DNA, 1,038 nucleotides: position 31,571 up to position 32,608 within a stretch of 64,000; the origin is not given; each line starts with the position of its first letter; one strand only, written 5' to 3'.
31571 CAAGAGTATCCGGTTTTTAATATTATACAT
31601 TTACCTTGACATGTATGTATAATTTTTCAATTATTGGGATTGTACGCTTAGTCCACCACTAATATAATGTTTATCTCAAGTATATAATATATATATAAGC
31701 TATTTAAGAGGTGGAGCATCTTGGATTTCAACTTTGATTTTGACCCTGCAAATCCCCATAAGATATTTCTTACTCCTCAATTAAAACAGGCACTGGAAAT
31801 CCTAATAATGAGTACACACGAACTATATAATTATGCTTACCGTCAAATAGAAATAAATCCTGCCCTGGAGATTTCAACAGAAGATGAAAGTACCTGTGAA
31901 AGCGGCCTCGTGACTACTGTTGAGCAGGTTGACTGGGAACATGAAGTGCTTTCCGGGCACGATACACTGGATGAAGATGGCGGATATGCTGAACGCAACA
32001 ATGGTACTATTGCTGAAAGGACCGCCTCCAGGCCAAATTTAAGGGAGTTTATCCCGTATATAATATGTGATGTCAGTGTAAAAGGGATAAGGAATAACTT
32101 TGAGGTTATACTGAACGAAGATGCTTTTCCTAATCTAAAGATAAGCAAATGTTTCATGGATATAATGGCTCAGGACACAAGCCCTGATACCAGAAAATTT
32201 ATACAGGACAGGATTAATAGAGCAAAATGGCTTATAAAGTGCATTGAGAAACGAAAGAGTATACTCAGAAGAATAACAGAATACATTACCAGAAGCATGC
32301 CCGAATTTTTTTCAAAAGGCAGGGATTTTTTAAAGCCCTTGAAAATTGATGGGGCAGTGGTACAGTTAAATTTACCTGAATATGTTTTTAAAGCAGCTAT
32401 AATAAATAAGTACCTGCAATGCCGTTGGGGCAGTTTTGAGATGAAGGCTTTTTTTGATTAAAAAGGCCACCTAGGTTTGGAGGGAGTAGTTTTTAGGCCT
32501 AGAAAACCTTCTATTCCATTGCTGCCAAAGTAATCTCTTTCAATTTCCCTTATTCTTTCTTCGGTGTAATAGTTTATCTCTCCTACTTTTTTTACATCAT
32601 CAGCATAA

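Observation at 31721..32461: Mini sigma-54-like protein that keeps region I and part of the DNA-binding region but lacks the core-binding domain and RpoN box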

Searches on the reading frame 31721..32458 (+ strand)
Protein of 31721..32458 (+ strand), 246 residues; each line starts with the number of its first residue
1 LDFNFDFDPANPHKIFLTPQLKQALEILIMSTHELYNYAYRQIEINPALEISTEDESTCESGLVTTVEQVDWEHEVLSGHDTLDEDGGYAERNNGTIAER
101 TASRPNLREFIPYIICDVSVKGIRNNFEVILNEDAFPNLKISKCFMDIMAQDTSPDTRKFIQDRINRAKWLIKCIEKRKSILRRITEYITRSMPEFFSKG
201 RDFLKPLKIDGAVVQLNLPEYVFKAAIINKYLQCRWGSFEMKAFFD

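Call 3: search_protein_families(library=pfam, proteins=[window:31721-32458:+], max_evalue=10)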
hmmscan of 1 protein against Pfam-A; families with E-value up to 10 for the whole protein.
window:31721-32458:+ (246 aa): 3 families
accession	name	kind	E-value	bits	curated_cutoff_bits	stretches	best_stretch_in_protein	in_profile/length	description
PF04552.19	Sigma54_DBD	-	6.4e-16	58.9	22.8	1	159-245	2-88/160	Sigma-54, DNA binding domain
PF00309.25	Sigma54_AID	-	4.5e-09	36.4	23.8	1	16-51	11-46/46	Sigma-54 factor, Activator interacting domain (AID)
PF04963.19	Sigma54_CBD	-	0.00088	19.5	22.9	1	111-143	151-183/185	Sigma-54 factor, core binding domain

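Call 4: search_protein_families(library=ncbifam, proteins=[window:31721-32458:+], max_evalue=10)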
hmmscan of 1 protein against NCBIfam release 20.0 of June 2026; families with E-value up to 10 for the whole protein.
window:31721-32458:+ (246 aa): 7 families
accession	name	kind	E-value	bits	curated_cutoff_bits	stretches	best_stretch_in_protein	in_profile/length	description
TIGR02395.1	rpoN_sigma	equivalog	3.3e-34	118.7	277.35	2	112-245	229-362/434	RNA polymerase factor sigma-54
NF004595.0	PRK05932.1-2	equivalog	3.4e-31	108.7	513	2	112-245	277-410/484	RNA polymerase factor sigma-54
NF009118.0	PRK12469.1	subfamily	3.3e-28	98.8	396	2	113-245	277-408/483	RNA polymerase factor sigma-54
NF004597.0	PRK05932.1-4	equivalog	5.7e-28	97.6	817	2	113-245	271-403/477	RNA polymerase factor sigma-54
NF004596.0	PRK05932.1-3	subfamily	7.6e-27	94.4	499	2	113-245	299-433/515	RNA polymerase factor sigma-54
NF004598.0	PRK05932.1-5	equivalog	5.3e-26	91.4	621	2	112-245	298-431/504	RNA polymerase factor sigma-54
NF004602.0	PRK05932.2-4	equivalog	4.1e-15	55.5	506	1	113-245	218-340/416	RNA polymerase factor sigma-54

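Call 5: search_solved_structures(query=window:31721-32458:+, max_evalue=10, show_alignments=3)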
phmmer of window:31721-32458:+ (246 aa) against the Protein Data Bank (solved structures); distinct sequences matched with E-value up to 10: 21.
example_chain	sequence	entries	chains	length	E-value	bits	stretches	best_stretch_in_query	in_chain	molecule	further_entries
9mse_M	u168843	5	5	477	1.5e-21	80.2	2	112-245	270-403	RNA polymerase sigma-54 factor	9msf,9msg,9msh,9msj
8f1i_M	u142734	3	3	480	1.5e-21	80.2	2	112-245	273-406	RNA polymerase sigma-54 factor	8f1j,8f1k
5ui8_M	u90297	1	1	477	1.8e-21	79.9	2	112-245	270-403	RNA polymerase sigma-54 factor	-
7qv9_M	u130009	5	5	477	1.9e-21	79.9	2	112-245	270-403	RNA polymerase sigma-54 factor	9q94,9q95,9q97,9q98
7qwp_M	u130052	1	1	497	2e-21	79.7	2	112-245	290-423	RNA polymerase sigma-54 factor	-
9q90_M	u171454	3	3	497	2.1e-21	79.7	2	112-245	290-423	RNA polymerase sigma-54 factor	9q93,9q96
7qxi_M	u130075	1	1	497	2.2e-21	79.6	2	112-245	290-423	RNA polymerase sigma-54 factor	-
9q91_M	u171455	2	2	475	2.9e-21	79.2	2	112-245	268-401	RNA polymerase sigma-54 factor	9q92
5nsr_M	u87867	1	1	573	1.3e-17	67.3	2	158-245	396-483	RNA polymerase sigma-54 factor,RNA polymerase sigma-54 factor,RNA polymerase sigma-54 fact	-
5nss_M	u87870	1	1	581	1.4e-17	67.2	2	158-245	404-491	RNA polymerase sigma-54 factor,RNA polymerase sigma-54 factor,RNA polymerase sigma-54 fact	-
5nwt_M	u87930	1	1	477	1.9e-16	63.5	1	112-245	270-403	RNA polymerase sigma-54 factor,RNA polymerase sigma-54 factor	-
8re4_M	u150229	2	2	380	4.4e-16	62.3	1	112-245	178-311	RNA polymerase sigma-54 factor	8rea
6gfw_M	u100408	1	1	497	2.6e-13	53.2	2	133-239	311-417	RNA polymerase sigma-54 factor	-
6gh6_M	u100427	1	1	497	1.6e-12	50.6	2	136-239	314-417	RNA polymerase sigma-54 factor,RNA polymerase sigma-54 factor,RNA polymerase sigma-54 fact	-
6gh5_M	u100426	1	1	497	1.6e-12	50.6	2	136-239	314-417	RNA polymerase sigma-54 factor,RNA polymerase sigma-54 factor,RNA polymerase sigma-54 fact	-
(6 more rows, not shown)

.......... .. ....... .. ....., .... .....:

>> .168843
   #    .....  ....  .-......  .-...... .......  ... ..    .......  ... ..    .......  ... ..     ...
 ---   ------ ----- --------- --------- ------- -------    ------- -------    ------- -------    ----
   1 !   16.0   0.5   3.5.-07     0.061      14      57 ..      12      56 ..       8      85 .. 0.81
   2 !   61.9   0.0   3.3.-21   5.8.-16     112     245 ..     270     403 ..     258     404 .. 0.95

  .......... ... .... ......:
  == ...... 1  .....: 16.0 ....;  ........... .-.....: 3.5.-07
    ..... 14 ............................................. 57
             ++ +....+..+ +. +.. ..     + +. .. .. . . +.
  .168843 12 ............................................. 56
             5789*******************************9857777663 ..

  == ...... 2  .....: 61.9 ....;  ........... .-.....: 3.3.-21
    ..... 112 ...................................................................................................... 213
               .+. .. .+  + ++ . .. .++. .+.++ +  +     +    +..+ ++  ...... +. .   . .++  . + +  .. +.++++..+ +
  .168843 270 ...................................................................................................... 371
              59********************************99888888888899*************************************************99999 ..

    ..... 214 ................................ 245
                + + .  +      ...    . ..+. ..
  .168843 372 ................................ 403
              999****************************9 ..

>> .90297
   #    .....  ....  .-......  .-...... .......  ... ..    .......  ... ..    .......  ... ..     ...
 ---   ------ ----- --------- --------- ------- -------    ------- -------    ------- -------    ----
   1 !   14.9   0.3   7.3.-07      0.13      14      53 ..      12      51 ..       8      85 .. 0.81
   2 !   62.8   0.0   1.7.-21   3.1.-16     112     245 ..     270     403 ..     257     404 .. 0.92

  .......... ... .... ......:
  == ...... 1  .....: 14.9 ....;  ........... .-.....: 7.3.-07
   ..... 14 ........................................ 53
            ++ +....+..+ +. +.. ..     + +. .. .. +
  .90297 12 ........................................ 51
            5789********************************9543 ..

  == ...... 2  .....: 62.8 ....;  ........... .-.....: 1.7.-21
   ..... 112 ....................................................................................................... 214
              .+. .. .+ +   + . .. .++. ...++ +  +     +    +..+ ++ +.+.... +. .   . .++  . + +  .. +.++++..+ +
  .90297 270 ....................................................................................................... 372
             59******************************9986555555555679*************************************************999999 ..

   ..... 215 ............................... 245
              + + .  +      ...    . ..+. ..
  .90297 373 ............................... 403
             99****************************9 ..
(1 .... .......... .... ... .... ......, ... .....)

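Call 7: find_homologous_proteins(query=window:31721-32458:+)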
Query window:31721-32458:+ (246 aa): 28 proteins with E <= 0.001 among 175 candidates.
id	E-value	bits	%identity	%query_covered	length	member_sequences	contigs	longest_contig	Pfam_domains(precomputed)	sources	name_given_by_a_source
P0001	4.0e-164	562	100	100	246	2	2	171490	PF00309.26,PF04552.20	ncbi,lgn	ncbi:MAG: hypothetical protein ACOX7R_09930 [Acetivibrionales bacterium]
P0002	3.7e-57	212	43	100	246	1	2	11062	PF04963.20,PF00309.26,PF04552.20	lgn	-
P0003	1.0e-49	187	42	56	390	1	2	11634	PF04963.20,PF00309.26,PF04552.20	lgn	-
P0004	2.8e-40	156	40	54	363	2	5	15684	PF04963.20,PF00309.26,PF04552.20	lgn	-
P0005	3.0e-40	156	45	54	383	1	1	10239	PF04963.20,PF00309.26,PF04552.20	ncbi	-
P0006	1.7e-37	147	38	100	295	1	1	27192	PF12728.14,PF04963.20,PF00309.26,PF04552.20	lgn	-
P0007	2.1e-37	147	35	54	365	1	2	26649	PF04963.20,PF00309.26,PF04552.20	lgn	-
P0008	1.5e-36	144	40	58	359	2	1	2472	PF04963.20,PF00309.26,PF04552.20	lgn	-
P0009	3.0e-36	143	38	54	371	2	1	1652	PF04963.20,PF00309.26,PF04552.20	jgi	jgi:RNA polymerase sigma-54 factor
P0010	7.1e-36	142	38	54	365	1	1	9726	PF04963.20,PF00309.26,PF04552.20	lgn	-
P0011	3.7e-35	140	39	54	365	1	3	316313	PF04963.20,PF00309.26,PF04552.20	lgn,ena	-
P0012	6.8e-35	139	38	54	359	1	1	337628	PF04963.20,PF00309.26,PF04552.20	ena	-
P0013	3.2e-34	136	37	54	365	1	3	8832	PF04963.20,PF00309.26,PF04552.20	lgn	-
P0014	3.7e-33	133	35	52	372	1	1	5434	PF04963.20,PF00309.26,PF04552.20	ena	-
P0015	9.6e-32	128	33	53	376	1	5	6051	PF04963.20,PF00309.26,PF04552.20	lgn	-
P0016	1.9e-31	127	33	53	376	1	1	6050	PF04963.20,PF00309.26,PF04552.20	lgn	-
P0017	2.0e-31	127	32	53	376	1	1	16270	PF04963.20,PF00309.26,PF04552.20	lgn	-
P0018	5.8e-31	126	32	53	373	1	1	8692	PF04963.20,PF00309.26,PF04552.20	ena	-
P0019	1.4e-30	125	32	53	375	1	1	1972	PF04963.20,PF00309.26,PF04552.20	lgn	-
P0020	1.5e-30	124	33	52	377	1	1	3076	PF04963.20,PF00309.26,PF04552.20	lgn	-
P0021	2.8e-30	124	37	54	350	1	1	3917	PF04963.20,PF00309.26,PF04552.20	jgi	-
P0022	5.8e-30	123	31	53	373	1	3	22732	PF04963.20,PF00309.26,PF04552.20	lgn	-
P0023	1.1e-29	122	31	53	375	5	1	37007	PF04963.20,PF00309.26,PF04552.20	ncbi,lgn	ncbi:MAG: hypothetical protein ABFD25_14195 [Clostridiaceae bacterium]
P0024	3.1e-29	120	35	58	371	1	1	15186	PF04963.20,PF00309.26,PF04552.20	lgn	-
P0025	1.5e-28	118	33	53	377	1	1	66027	PF04963.20,PF00309.26,PF04552.20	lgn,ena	-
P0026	2.6e-28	117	29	54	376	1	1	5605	PF04963.20,PF00309.26,PF04552.20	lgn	-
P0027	1.7e-27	114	33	53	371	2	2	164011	PF04963.20,PF00309.26,PF04552.20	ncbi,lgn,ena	-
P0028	1.7e-24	105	34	58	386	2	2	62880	PF04963.20,PF00309.26,PF04552.20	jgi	-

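Call 12: find_encoding_contigs(protein=P0002, flank=8000, max_places=3)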
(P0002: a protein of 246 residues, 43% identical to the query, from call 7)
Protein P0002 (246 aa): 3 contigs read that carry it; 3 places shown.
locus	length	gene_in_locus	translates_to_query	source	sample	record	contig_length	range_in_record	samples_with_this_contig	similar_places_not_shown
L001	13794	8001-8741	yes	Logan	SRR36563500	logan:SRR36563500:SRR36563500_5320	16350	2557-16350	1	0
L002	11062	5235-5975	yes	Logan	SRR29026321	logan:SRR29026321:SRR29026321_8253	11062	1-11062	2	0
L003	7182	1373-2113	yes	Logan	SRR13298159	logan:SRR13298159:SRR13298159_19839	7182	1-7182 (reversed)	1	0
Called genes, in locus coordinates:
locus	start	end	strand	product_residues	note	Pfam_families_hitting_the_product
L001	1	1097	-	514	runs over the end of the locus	PF00749:tRNA-synt_1c, PF19269:Anticodon_2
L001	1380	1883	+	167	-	PF12773:DZR (faint)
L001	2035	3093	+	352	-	PF02277:DBI_PRT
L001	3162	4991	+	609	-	PF00111:Fer2 (weak), PF17650:RACo_linker, PF17651:Raco_middle, PF14574:RACo_C_ter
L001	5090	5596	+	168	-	-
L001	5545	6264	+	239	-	PF09858:DUF2085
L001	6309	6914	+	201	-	PF01812:5-FTHF_cyc-lig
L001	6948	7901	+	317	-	PF02517:Rce1-like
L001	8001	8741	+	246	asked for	PF00309:Sigma54_AID, PF04963:Sigma54_CBD (weak), PF04552:Sigma54_DBD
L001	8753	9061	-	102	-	-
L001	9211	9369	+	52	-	-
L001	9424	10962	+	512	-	PF00239:Resolvase, PF07508:Recombinase, PF13408:Zn_ribbon_recom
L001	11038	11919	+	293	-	PF00781:DAGK_cat, PF19279:YegS_C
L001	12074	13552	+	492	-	PF09547:SpoIVA_ATPase, PF20438:SpoIVA_middle, PF20439:SpoIVA_C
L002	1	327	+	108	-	?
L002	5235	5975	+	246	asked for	PF00309:Sigma54_AID, PF04963:Sigma54_CBD (weak), PF04552:Sigma54_DBD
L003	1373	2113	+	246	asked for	PF00309:Sigma54_AID, PF04963:Sigma54_CBD (weak), PF04552:Sigma54_DBD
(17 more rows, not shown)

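Call 13: find_encoding_contigs(protein=P0006, flank=8000, max_places=3)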
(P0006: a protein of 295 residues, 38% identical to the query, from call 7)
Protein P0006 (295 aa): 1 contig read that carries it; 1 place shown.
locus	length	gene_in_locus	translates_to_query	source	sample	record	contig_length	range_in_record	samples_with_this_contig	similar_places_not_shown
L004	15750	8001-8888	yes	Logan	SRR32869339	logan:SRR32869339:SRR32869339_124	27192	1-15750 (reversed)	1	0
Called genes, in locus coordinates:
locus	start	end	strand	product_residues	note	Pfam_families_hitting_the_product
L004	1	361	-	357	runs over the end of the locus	PF00871:Acetate_kinase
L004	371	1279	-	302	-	PF01515:PTA_PTB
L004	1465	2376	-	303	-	-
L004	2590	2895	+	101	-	-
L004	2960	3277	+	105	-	PF01386:Ribosomal_L25p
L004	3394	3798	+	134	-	PF24460:DUF7575 (weak), PF13240:Zn_Ribbon_1 (weak)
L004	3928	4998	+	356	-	PF02277:DBI_PRT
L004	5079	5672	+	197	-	PF13240:Zn_Ribbon_1 (weak), PF13248:Zn_ribbon_3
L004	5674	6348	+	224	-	PF09858:DUF2085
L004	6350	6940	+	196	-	PF01812:5-FTHF_cyc-lig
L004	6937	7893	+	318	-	PF02517:Rce1-like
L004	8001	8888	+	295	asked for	PF00309:Sigma54_AID, PF04963:Sigma54_CBD, PF04552:Sigma54_DBD, PF12728:HTH_17 (faint)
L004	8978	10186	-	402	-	PF01676:Metalloenzyme, PF10143:PhosphMutase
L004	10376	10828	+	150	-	PF01475:FUR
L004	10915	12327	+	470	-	-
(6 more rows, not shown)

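Call 15: find_encoding_contigs(protein=P0011, flank=8000, max_places=2)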
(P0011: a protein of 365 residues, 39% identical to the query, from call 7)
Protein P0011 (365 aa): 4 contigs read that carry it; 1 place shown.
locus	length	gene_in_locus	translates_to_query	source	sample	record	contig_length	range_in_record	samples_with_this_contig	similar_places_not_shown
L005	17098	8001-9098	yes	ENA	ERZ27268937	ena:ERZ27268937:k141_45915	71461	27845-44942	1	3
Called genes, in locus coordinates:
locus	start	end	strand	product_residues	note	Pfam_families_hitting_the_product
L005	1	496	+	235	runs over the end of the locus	PF13398:Peptidase_M50B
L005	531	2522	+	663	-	PF22745:Nlig-Ia, PF01653:DNA_ligase_aden, PF03120:OB_DNA_ligase, PF03119:DNA_ligase_ZBD, PF12826:HHH_2, PF14520:HHH_5 (weak), PF00533:BRCT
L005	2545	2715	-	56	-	-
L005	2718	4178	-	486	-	PF00749:tRNA-synt_1c, PF19269:Anticodon_2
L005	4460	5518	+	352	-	PF02277:DBI_PRT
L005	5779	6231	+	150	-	PF13240:Zn_Ribbon_1 (faint)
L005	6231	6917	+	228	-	PF09858:DUF2085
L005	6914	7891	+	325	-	PF02517:Rce1-like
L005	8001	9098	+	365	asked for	PF00309:Sigma54_AID, PF04963:Sigma54_CBD, PF04552:Sigma54_DBD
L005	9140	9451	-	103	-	-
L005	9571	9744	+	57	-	-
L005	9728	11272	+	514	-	PF00239:Resolvase, PF07508:Recombinase, PF13408:Zn_ribbon_recom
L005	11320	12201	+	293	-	PF00781:DAGK_cat, PF19279:YegS_C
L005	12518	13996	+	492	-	PF09547:SpoIVA_ATPase, PF20438:SpoIVA_middle, PF20439:SpoIVA_C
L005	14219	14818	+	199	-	PF00440:TetR_N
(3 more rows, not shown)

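Call 16: find_encoding_contigs(protein=P0003, flank=8000, max_places=2)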
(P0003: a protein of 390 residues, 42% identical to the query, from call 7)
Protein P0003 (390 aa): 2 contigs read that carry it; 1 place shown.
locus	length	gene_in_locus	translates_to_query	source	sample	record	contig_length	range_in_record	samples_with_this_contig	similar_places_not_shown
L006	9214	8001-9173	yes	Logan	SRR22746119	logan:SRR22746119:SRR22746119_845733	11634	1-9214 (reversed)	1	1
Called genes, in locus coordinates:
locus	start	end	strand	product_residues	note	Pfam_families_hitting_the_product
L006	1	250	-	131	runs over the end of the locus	PF10925:DUF2680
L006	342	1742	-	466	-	PF00672:HAMP, PF00512:HisKA, PF02518:HATPase_c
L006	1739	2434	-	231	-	PF00072:Response_reg, PF00486:Trans_reg_C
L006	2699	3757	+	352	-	PF02277:DBI_PRT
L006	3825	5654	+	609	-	PF00111:Fer2, PF17650:RACo_linker, PF17651:Raco_middle, PF14574:RACo_C_ter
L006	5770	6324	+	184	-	-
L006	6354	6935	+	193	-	PF01812:5-FTHF_cyc-lig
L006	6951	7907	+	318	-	PF02517:Rce1-like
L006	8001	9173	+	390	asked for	PF00309:Sigma54_AID, PF04963:Sigma54_CBD, PF04552:Sigma54_DBD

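Call 17: find_encoding_contigs(protein=P0027, flank=8000, max_places=2)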
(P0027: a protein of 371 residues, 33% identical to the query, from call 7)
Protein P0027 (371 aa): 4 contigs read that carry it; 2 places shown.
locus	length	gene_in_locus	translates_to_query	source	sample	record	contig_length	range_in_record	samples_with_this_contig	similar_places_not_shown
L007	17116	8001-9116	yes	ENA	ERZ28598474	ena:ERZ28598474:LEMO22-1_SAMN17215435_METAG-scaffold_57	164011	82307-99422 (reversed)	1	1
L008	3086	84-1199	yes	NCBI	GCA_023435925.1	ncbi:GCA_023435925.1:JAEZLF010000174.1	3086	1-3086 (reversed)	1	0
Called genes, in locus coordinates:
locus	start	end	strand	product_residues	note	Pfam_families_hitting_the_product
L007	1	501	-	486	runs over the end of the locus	PF00749:tRNA-synt_1c, PF19269:Anticodon_2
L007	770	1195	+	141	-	PF13248:Zn_ribbon_3 (weak)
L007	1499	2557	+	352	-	PF02277:DBI_PRT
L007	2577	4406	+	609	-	PF00111:Fer2, PF17650:RACo_linker, PF17651:Raco_middle, PF14574:RACo_C_ter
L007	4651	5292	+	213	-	-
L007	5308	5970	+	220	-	PF09858:DUF2085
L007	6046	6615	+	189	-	PF01812:5-FTHF_cyc-lig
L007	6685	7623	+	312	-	PF02517:Rce1-like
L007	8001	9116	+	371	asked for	PF00309:Sigma54_AID, PF04963:Sigma54_CBD, PF04552:Sigma54_DBD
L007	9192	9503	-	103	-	-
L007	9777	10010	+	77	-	-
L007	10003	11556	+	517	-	PF00239:Resolvase, PF07508:Recombinase, PF13408:Zn_ribbon_recom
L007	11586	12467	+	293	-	PF00781:DAGK_cat, PF19279:YegS_C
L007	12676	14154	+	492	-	PF09547:SpoIVA_ATPase, PF20438:SpoIVA_middle, PF20439:SpoIVA_C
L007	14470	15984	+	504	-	PF02878:PGM_PMM_I, PF02879:PGM_PMM_II, PF02880:PGM_PMM_III, PF00408:PGM_PMM_IV (weak)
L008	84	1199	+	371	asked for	PF00309:Sigma54_AID, PF04963:Sigma54_CBD, PF04552:Sigma54_DBD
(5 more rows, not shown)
